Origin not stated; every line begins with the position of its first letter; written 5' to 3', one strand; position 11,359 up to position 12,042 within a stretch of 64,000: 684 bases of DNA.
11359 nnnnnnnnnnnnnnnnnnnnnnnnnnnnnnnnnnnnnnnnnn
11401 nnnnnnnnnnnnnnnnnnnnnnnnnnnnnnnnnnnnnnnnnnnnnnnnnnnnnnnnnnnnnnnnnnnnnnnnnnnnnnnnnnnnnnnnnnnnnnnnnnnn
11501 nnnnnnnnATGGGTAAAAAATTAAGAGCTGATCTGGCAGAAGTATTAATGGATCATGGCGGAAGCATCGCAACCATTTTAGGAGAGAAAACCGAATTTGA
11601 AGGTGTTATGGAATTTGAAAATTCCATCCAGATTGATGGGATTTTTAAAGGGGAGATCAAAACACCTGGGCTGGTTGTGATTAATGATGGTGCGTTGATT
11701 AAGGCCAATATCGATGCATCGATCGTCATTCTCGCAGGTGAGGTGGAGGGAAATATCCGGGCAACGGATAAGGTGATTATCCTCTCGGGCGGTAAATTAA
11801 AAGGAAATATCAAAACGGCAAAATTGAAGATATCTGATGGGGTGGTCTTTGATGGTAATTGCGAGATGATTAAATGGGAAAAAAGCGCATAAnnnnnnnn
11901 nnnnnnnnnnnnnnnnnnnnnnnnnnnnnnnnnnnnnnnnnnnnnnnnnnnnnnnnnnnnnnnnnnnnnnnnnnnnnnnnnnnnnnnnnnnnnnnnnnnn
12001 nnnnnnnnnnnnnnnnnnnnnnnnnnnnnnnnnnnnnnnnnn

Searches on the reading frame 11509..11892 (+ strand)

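Call 69: search_protein_families(library=pfam, proteins=[window:11509-11892:+], max_evalue=0.001)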
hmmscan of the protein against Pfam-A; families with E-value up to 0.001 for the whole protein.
window:11509-11892:+ (127 aa): 1 family
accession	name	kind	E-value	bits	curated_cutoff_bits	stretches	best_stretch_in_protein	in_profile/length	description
PF04519.19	Bactofilin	-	3.4e-27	95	27.9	1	22-119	1-98/98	Polymer-forming cytoskeletal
